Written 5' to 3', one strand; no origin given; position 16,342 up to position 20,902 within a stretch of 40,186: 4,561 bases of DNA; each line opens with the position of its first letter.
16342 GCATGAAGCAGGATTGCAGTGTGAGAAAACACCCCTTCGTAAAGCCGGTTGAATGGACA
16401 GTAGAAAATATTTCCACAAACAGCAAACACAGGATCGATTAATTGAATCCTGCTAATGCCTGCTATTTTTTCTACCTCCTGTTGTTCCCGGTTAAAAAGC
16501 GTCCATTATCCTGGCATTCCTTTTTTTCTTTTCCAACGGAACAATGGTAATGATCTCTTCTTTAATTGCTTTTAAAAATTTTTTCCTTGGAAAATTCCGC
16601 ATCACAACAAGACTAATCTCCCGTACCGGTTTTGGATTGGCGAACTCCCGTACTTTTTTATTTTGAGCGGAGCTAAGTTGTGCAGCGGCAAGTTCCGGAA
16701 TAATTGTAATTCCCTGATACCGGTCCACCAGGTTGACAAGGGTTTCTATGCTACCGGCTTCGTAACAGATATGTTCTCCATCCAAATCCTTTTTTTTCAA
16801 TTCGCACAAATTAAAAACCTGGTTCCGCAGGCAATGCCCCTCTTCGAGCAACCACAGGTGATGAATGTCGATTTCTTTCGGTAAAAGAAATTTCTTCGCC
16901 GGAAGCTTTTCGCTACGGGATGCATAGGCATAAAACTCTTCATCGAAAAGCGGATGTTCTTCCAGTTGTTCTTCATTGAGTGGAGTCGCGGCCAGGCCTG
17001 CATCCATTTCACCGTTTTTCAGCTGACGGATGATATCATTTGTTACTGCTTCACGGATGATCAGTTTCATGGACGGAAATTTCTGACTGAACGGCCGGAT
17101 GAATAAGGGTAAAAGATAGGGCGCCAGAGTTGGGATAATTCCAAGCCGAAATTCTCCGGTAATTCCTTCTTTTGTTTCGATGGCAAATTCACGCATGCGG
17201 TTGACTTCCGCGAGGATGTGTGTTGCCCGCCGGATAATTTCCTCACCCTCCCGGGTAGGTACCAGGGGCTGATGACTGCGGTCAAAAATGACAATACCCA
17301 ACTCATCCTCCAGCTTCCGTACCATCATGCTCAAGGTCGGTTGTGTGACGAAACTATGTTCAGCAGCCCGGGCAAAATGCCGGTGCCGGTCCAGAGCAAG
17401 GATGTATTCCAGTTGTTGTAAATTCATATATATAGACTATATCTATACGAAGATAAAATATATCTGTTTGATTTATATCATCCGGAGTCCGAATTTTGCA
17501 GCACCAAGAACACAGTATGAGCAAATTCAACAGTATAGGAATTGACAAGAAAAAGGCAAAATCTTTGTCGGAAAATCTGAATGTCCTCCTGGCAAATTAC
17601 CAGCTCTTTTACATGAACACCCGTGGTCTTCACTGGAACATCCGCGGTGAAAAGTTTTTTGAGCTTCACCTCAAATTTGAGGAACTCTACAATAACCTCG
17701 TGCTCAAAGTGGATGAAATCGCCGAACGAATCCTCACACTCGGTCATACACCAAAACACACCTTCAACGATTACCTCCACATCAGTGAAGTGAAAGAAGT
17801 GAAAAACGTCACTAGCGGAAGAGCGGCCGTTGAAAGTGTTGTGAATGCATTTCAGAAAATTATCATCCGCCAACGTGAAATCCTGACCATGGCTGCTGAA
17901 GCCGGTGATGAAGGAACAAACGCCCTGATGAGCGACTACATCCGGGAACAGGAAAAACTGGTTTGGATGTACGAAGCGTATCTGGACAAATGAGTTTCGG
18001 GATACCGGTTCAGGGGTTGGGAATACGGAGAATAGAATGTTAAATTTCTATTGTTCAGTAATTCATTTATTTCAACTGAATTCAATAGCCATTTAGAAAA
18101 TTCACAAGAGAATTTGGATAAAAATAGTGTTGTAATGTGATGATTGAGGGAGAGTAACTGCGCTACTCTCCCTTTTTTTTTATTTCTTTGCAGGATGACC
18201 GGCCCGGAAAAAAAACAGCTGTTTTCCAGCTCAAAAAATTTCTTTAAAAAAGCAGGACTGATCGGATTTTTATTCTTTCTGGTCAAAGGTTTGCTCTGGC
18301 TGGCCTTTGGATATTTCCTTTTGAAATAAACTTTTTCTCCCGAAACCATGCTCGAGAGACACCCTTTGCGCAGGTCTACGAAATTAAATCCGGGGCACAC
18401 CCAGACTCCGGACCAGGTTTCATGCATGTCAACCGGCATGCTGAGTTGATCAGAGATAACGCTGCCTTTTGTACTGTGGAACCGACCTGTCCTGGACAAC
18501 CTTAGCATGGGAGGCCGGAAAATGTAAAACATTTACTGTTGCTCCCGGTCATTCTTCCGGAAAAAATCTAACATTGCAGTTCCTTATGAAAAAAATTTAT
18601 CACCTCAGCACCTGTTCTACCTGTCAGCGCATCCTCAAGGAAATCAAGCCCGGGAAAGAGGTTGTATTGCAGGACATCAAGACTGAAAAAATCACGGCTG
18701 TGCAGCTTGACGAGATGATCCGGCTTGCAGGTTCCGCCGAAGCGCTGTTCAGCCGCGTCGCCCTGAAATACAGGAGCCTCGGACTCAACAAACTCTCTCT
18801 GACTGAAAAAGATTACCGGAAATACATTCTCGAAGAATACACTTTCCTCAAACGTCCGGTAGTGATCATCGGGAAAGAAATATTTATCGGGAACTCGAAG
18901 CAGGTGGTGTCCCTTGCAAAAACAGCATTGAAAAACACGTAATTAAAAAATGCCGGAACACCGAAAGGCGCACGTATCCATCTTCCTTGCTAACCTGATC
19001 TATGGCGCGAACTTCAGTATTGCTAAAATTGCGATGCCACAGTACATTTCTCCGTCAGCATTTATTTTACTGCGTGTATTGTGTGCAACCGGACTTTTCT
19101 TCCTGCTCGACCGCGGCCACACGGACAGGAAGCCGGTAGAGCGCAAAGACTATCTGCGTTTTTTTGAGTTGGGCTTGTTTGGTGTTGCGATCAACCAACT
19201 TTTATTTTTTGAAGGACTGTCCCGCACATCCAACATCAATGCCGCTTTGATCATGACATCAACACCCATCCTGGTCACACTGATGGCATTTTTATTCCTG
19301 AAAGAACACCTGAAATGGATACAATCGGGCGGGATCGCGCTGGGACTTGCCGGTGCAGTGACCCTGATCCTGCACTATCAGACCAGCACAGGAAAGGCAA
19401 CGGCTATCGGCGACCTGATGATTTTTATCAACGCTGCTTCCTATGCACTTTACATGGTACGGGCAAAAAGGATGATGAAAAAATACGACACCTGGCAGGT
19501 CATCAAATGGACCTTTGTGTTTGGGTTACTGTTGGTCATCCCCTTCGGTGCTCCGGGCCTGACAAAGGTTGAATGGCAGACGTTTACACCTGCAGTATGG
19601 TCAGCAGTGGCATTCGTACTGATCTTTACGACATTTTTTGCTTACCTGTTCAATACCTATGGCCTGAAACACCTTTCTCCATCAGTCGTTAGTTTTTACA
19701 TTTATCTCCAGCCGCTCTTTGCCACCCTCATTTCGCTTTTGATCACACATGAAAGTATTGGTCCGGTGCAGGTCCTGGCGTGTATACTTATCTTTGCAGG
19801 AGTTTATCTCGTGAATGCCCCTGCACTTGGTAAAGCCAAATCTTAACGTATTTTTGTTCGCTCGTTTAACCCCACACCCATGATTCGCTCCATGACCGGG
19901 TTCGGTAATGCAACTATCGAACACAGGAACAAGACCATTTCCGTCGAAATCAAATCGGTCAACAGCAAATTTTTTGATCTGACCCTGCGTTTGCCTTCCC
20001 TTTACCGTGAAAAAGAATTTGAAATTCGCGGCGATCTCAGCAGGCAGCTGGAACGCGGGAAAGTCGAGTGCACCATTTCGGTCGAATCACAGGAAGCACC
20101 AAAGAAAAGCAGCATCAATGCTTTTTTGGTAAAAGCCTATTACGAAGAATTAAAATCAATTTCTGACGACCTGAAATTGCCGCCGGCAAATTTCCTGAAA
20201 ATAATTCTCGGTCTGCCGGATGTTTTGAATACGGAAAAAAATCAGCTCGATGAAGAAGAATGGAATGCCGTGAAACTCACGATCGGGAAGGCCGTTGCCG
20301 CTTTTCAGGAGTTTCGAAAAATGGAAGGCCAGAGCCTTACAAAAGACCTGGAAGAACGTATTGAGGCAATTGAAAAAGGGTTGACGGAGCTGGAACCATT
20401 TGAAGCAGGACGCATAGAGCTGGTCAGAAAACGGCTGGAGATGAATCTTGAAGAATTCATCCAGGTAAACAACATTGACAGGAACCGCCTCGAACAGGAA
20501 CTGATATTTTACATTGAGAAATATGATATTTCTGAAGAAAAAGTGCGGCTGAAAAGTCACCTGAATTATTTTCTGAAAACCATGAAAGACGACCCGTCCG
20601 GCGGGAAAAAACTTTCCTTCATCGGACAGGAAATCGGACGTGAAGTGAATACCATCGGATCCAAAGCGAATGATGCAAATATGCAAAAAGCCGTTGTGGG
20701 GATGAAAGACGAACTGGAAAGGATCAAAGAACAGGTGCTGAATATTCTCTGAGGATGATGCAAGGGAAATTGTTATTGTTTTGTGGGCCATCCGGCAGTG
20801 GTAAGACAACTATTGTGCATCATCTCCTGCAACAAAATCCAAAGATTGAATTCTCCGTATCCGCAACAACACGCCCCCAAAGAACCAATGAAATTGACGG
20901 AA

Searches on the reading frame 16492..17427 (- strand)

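Call 78: search_protein_families(library=pfam, proteins=[window:16492-17427:-], max_evalue=0.00001)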
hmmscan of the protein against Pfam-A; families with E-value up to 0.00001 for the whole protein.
window:16492-17427:- (311 aa): 2 families
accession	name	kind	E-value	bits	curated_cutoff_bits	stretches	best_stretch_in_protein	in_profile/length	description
PF03466.25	LysR_substrate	-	5.8e-35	121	28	1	87-288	2-200/209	LysR substrate binding domain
PF00126.33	HTH_1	-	3.3e-18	65.8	26.6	1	3-62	1-60/60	Bacterial regulatory helix-turn-helix protein, lysR family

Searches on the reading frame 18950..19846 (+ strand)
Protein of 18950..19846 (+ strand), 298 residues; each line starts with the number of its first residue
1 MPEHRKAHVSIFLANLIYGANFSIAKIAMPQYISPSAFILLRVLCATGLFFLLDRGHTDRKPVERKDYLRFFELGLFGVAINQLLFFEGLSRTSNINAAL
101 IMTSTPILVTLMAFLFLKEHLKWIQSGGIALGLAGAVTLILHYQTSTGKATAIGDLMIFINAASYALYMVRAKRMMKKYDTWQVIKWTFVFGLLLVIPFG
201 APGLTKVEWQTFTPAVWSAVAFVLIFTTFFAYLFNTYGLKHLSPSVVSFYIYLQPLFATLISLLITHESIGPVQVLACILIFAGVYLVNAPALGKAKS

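Call 79: search_protein_families(library=pfam, proteins=[window:18950-19846:+], max_evalue=0.00001)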
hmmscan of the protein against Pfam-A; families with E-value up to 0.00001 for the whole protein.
window:18950-19846:+ (298 aa): 2 families
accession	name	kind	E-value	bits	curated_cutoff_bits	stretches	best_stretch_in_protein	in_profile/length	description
PF00892.27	EamA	-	1.1e-48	165.4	28.2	2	153-289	2-134/135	EamA-like transporter family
PF06027.18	SLC35F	-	1.7e-09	38.1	21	1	22-287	29-296/299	Solute carrier family 35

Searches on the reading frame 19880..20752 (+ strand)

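Call 79: search_protein_families(library=pfam, proteins=[window:19880-20752:+], max_evalue=0.00001)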
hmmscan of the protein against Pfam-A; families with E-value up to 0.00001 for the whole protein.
window:19880-20752:+ (290 aa): 2 families
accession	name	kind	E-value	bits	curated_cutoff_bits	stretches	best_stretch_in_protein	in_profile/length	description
PF03755.18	YicC-like_N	-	2.4e-42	145.4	25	1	2-154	1-155/156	Endoribonuclease YicC-like, N-terminal region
PF08340.16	YicC-like_C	-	2.5e-38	131.3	27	1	178-289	8-119/120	Endoribonuclease YicC-like, C-terminal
